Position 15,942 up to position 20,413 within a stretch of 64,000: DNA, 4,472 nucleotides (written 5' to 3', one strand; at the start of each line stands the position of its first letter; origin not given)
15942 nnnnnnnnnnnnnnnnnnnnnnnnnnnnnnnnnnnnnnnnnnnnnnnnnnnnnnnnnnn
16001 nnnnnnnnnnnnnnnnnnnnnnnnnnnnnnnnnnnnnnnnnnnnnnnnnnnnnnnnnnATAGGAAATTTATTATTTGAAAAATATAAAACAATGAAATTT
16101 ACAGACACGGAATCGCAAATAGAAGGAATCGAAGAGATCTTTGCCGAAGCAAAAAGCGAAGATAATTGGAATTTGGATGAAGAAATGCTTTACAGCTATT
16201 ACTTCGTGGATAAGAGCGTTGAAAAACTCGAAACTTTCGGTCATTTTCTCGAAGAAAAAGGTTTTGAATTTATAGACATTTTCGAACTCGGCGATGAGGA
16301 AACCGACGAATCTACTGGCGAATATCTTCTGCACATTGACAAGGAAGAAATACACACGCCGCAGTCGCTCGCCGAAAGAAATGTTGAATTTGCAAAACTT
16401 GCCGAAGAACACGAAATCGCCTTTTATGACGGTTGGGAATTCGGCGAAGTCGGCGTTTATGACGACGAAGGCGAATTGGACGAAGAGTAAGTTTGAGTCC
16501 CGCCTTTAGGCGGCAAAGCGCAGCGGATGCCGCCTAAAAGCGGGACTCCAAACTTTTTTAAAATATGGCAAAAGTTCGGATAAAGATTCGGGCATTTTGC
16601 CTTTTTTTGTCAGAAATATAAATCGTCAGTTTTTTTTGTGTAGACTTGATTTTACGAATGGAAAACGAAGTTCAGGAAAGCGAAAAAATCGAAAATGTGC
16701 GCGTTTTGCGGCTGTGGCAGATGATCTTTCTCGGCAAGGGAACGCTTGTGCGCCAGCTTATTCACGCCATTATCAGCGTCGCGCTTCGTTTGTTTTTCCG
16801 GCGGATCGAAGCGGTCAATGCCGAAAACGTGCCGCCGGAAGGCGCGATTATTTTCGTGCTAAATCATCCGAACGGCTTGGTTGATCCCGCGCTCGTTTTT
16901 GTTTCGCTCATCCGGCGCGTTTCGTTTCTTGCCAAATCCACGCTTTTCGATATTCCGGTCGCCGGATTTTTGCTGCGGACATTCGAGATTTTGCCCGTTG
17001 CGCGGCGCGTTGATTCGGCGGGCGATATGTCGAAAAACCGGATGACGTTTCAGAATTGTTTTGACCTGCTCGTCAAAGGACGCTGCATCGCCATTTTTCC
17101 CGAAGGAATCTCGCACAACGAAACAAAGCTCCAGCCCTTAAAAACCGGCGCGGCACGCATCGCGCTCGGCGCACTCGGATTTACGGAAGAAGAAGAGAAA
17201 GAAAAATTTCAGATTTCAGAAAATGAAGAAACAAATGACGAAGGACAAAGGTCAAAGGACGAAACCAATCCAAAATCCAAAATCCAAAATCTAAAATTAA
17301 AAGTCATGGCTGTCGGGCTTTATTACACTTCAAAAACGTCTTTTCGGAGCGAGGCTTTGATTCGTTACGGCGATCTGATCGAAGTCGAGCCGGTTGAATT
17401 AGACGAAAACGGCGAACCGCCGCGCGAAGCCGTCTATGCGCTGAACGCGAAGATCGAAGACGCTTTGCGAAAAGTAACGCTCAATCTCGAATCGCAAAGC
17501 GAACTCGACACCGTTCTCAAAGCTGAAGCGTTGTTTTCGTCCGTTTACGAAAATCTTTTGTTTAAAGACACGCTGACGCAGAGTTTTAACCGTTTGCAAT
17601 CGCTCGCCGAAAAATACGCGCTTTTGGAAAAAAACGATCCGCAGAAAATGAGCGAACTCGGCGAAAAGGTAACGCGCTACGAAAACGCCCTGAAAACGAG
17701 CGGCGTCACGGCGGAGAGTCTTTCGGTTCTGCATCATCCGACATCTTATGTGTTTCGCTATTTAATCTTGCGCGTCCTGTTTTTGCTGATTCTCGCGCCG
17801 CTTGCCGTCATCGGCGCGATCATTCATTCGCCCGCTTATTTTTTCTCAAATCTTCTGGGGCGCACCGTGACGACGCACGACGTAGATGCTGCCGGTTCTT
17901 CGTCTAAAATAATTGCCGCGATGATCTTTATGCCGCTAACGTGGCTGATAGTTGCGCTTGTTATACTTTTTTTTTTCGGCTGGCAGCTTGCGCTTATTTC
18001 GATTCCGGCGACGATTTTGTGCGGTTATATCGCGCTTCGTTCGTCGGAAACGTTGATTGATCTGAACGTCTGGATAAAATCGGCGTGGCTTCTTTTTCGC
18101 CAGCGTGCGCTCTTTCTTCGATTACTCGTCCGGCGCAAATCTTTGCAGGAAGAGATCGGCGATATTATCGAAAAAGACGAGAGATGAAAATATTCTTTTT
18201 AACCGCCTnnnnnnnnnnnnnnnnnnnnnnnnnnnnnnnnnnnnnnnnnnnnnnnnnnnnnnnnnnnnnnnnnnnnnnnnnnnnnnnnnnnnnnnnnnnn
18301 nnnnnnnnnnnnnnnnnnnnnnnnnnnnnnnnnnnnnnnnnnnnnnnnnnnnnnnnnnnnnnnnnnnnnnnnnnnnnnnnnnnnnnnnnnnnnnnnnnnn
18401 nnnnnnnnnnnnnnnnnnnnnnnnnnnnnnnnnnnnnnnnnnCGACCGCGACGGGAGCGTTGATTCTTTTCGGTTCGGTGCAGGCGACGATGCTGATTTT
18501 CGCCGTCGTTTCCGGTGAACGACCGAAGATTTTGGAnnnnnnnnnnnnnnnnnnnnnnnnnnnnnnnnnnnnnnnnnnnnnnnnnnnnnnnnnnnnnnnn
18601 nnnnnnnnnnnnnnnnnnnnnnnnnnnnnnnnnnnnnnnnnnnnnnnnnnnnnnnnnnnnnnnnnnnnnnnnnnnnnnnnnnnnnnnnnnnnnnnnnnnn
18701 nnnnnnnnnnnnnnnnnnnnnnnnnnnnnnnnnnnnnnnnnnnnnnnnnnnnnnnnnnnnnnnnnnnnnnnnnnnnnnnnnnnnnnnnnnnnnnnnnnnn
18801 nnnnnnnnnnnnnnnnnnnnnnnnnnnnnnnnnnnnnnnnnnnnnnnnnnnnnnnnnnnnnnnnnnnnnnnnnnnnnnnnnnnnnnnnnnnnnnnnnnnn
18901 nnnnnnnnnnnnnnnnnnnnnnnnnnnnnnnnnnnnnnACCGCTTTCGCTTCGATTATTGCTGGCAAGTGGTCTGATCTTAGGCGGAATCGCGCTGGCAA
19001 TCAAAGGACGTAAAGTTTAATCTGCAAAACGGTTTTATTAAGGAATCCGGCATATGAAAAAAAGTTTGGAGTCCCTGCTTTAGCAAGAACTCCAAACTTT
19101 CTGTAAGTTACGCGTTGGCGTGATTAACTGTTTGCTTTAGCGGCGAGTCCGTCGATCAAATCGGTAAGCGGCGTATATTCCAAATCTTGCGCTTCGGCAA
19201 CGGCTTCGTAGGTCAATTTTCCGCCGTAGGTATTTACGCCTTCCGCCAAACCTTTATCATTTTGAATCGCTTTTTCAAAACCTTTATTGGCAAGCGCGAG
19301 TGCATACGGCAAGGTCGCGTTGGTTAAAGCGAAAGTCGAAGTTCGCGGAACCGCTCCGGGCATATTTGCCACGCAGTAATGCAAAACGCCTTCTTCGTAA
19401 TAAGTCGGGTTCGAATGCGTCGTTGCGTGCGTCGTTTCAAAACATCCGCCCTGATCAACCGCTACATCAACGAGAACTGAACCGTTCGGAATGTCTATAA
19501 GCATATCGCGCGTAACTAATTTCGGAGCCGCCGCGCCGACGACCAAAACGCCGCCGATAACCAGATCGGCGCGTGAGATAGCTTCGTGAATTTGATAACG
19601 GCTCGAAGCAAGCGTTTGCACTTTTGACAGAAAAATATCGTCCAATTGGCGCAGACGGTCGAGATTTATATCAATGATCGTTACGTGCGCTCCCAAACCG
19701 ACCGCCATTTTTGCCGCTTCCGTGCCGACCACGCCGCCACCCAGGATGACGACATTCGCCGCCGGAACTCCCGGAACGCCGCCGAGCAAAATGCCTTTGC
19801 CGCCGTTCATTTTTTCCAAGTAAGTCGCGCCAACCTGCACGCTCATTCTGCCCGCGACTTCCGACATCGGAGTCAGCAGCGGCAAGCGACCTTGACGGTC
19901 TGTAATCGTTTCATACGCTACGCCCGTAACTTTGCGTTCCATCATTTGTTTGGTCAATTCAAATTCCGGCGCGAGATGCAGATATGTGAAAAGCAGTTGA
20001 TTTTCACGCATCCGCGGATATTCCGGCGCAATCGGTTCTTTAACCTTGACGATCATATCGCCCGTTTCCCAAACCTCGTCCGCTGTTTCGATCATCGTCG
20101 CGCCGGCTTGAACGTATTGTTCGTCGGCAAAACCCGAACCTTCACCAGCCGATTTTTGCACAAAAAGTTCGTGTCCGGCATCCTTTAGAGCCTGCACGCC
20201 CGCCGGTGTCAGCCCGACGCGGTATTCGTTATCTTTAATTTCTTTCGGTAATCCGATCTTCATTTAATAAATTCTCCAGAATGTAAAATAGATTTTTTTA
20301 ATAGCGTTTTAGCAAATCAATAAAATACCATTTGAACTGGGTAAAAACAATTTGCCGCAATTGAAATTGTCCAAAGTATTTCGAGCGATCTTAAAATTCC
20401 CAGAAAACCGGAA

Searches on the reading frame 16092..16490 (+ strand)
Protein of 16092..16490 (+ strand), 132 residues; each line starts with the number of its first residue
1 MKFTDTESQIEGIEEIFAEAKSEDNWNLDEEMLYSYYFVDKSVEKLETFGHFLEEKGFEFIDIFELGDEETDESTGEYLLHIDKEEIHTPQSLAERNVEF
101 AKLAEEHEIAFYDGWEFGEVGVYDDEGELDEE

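Call 65: search_protein_families(library=pfam, max_evalue=0.00001, proteins=[window:16092-16490:+])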
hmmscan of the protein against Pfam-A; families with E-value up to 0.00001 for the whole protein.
window:16092-16490:+ (132 aa): 1 family
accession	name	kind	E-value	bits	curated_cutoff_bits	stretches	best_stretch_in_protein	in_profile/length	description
PF06877.16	RraB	-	6.2e-12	46.4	23.3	1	22-116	12-101/102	Regulator of ribonuclease activity B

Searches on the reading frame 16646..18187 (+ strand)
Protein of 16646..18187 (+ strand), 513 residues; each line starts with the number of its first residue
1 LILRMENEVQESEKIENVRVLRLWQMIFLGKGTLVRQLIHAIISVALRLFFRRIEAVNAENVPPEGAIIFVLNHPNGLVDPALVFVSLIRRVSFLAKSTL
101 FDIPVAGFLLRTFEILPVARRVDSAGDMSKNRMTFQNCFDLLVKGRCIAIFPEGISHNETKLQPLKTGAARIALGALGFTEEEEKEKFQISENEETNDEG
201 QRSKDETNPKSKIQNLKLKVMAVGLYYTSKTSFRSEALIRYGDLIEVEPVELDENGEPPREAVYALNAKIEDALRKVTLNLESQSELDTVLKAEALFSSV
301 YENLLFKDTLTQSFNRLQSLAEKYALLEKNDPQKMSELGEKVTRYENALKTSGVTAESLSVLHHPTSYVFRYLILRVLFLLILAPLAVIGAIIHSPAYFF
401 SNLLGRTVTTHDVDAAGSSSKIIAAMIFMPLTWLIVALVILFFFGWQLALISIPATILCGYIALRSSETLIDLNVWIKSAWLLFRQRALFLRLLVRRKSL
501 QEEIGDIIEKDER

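Call 7: search_protein_families(library=pfam, proteins=[window:16646-18187:+])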
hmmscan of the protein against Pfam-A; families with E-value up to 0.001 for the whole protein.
window:16646-18187:+ (513 aa): 1 family
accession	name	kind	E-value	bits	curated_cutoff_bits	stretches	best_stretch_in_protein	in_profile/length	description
PF01553.26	Acyltransferase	-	1.4e-18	67.4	23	1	53-175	1-121/132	Acyltransferase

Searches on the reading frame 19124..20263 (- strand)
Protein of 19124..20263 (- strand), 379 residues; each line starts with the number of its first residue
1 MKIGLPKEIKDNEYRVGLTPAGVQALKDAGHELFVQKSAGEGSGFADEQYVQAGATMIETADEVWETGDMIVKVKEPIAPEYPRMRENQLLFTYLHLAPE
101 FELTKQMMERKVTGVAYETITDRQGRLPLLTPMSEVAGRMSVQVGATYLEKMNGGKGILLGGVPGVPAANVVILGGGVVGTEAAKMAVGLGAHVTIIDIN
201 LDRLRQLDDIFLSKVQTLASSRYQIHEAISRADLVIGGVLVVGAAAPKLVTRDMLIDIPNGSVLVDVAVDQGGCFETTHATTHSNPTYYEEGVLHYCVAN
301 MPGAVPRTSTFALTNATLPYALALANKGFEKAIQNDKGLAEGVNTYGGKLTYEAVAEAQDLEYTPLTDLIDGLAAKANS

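Call 66: search_protein_families(library=pfam, max_evalue=0.00001, proteins=[window:19124-20263:-])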
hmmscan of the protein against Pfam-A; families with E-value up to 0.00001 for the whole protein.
window:19124-20263:- (379 aa): 4 families
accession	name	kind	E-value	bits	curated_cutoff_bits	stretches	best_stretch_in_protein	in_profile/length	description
PF01262.27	AlaDh_PNT_C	-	2.2e-87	292.4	23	1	141-352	1-213/214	Alanine dehydrogenase/PNT, C-terminal domain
PF05222.21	AlaDh_PNT_N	-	4.7e-50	169.8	30.4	1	4-137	1-136/136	Alanine dehydrogenase/PNT, N-terminal domain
PF07992.20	Pyr_redox_2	-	1.2e-06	28.6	26.1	1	160-211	138-185/291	Pyridine nucleotide-disulphide oxidoreductase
PF00070.33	Pyr_redox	-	1.7e-06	28.8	22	1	170-217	1-48/82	Pyridine nucleotide-disulphide oxidoreductase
